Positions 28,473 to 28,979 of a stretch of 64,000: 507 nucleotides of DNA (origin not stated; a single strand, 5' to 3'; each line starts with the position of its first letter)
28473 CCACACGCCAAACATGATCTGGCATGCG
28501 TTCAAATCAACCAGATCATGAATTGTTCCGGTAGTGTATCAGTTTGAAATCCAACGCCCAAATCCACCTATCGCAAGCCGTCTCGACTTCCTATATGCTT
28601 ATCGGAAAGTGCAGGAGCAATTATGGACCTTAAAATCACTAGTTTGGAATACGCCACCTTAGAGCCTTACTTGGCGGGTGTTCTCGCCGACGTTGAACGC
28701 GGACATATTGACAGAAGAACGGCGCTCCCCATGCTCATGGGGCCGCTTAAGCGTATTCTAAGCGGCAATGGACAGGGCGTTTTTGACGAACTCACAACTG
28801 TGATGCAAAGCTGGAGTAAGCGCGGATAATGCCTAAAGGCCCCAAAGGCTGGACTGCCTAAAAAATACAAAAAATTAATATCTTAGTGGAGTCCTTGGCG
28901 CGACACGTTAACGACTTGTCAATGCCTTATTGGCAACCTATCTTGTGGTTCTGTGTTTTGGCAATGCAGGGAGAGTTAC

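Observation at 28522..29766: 1.2-kb cargo cassette with perfect 21-bp terminal inverted repeats and 9-bp target-site-like duplication, but no transposase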

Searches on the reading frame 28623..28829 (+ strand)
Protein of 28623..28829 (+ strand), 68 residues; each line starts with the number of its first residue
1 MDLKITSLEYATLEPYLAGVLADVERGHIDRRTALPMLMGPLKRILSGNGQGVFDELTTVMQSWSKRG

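Call 6: search_protein_families(library=pfam, proteins=[window:28623-28829:+], max_evalue=1)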
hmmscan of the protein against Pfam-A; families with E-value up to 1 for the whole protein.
window:28623-28829:+ (68 aa): 0 families

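Call 8: search_protein_families(library=ncbifam, proteins=[window:28623-28829:+], max_evalue=1)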
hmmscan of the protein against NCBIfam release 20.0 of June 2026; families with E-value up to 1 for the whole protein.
window:28623-28829:+ (68 aa): 0 families

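Call 9: search_protein_families(library=padloc, proteins=[window:28623-28829:+], max_evalue=1)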
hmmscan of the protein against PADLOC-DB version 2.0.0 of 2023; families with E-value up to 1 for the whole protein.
window:28623-28829:+ (68 aa): 0 families
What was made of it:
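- There is no Pfam or PADLOC match (calls 6, 9).
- Tried and rejected: Family libraries: Pfam, NCBIfam and PADLOC gave nothing for any of the three ORFs (calls 6, 8, 9).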

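Call 64: find_related_loci(query=window:28623-28829:+, collection=metagenome_contigs, flank=6000)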
Query window:28623-28829:+ (68 aa) in metagenome_contigs; peptide patterns used: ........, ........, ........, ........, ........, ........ (x = any residue, [..] = any of these).
398 stretches matched a pattern, but none encodes a relative of the query by tblastn (E <= 1e-3).

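Call 80: search_protein_families(library=phrogs, proteins=[window:28623-28829:+], max_evalue=0.01)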
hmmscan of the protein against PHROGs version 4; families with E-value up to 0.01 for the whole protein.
window:28623-28829:+ (68 aa): 0 families

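Call 84: search_protein_representatives(protein=window:28623-28829:+)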
Query: 68 residues. Proteins with E-value up to 0.001 (for the whole library): 8; up to 1e-10: 1; up to 1e-30: 1. The best 8 are listed.
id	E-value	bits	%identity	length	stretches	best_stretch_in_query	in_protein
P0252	1.5e-37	142.0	100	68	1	1-68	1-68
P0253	8.9e-09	51.3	45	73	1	7-66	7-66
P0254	1.2e-08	50.9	39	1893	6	15-59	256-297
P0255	1.1e-07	47.8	27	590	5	9-59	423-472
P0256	5.3e-05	39.4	43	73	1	10-65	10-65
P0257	1.1e-04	38.4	29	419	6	32-63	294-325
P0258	4.8e-04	36.4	35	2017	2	2-60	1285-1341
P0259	5.9e-04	36.1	39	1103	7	5-60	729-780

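Call 85: search_protein_families(library=pfam, proteins=[P0253, P0254, P0255, P0257, P0258, P0259], max_evalue=0.001)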
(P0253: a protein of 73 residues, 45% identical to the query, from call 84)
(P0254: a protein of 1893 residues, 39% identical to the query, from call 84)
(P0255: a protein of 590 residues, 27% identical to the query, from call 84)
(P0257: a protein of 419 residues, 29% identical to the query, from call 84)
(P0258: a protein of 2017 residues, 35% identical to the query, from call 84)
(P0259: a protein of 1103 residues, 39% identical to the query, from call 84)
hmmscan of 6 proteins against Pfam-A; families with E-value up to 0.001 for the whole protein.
P0253 (73 aa): 0 families

P0254 (1893 aa): 3 families
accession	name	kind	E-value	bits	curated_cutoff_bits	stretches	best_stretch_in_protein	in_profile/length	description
PF13517.12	FG-GAP_3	-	8.3e-109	356.6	26.9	14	563-619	4-60/61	FG-GAP-like repeat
PF01839.29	FG-GAP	-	5.4e-20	71.3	22.1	3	1400-1422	4-26/37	FG-GAP repeat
PF23509.1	MSMEG_3727_PQQ-assoc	-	5.8e-05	23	27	0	218-279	66-126/152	MSMEG_3727, PQQ-associated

P0255 (590 aa): 9 families
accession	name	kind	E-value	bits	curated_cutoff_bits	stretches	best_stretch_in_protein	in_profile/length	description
PF24140.1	TPR_TNPO3_IPO13_3rd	-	1e-16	61.4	27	0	104-159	8-60/89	Transportin-3/Importin-13 third TPR domain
PF15225.11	IL32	-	5.6e-11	43.2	27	0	378-469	13-97/100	Interleukin 32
PF18550.6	NitrOD2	-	5e-06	27.1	25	0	412-451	8-48/104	Nitrososphaera output domain 2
PF23195.1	UBQLN1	-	2.7e-05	24.2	27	0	278-307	16-45/70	Ubiquilin-1-like domain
PF12010.13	DUF3502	-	5e-05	24.1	24.4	0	99-134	15-50/69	Domain of unknown function (DUF3502)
PF06748.17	DUF1217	-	6.4e-05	23.6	22.9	0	507-555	83-131/149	Protein of unknown function (DUF1217)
PF04001.18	Vhr1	-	0.00012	22.7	25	0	108-163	35-90/91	Transcription factor Vhr1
PF15718.10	MNR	-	0.00018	20.1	27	0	190-276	618-706/964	Protein moonraker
PF16257.11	UxaE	-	0.00075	18.7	27.1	0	107-158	340-391/475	tagaturonate epimerase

P0257 (419 aa): 3 families
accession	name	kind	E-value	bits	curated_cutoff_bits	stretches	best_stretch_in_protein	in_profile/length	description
PF14399.12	BtrH_N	-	1.8e-07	31.9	29.7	0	196-242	25-71/134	Butirosin biosynthesis protein H, N-terminal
PF08433.16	KTI12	-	9.7e-06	25.7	22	0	229-248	82-101/271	Chromatin associated protein KTI12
PF13927.12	Ig_3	-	0.00011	23.1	30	0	73-91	14-32/78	Immunoglobulin domain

P0258 (2017 aa): 6 families
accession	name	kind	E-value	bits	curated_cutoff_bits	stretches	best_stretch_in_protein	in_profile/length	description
PF13385.13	Laminin_G_3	-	6e-31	108.1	27.6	2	253-438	3-150/151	Concanavalin A-like lectin/glucanases superfamily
PF11333.13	DUF3135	-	6e-12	46.2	22.7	0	1285-1311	28-54/81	Protein of unknown function (DUF3135)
PF07798.16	CCDC90-like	-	7.2e-12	46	33.5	0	1149-1251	47-149/175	Coiled-coil domain-containing protein 90-like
PF06705.16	SF-assemblin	-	9.3e-06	25.6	30.6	0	1518-1601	96-179/247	SF-assemblin/beta giardin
PF04513.17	Baculo_PEP_C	-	4.3e-05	24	38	0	1350-1410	34-94/140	Baculovirus polyhedron envelope protein, PEP, C terminus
PF07352.17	Phage_Mu_Gam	-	8.8e-05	22.9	28.3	0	1580-1623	10-53/149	Bacteriophage Mu Gam like protein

P0259 (1103 aa): 11 families
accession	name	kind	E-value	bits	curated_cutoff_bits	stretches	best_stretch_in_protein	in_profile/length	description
PF13855.12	LRR_8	-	1e-91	301.1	27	9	731-790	2-61/61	Leucine rich repeat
PF12799.13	LRR_4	-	1.3e-53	178.2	27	7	122-161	3-43/44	Leucine Rich repeats (2 copies)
PF19078.6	Big_12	-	2.5e-37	127.6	27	3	268-364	1-101/102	Bacterial Ig-like domain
PF23598.1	LRR_14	-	8.1e-27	94.3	40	3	799-881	44-121/353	Leucine-rich repeat region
PF13306.12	LRR_5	-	4.1e-20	72.4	27.7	3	692-801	20-123/127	BspA type Leucine rich repeat region (6 copies)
PF00560.39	LRR_1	-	3.2e-17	59.4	20.6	0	708-724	2-19/23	Leucine Rich Repeat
PF23952.1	LRR_EndoS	-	6.1e-13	49.4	27.9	0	751-788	79-116/116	Endo-beta-N-acetylglucosaminidase EndoS LRR domain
PF14580.12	LRR_9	-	8.1e-13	48.7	30.5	0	168-245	46-128/175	Leucine-rich repeat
PF13860.13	FlgD_ig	-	1e-08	35.5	27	1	1027-1091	16-76/79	FlgD Ig-like domain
PF18962.6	Por_Secre_tail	-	3.3e-06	27.7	27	1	1015-1101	2-75/75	Secretion system C-terminal sorting domain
PF10615.14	DUF2470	-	0.00047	21.1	22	0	453-503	27-74/77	Domain of unknown function (DUF2470)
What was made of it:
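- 28623..28829 (+): ORF1, 68 aa, first gene after the leader; function unknown, near-orphan. An exhaustive HMMER search found only two small relatives of 73 aa at 43-45% identity, plus spurious hits in repeat proteins (calls 84, 85).
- Tried and rejected: The exhaustive HMMER search gave two small relatives plus hits in FG-GAP and LRR repeat proteins, which I regard as spurious (calls 84, 85).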
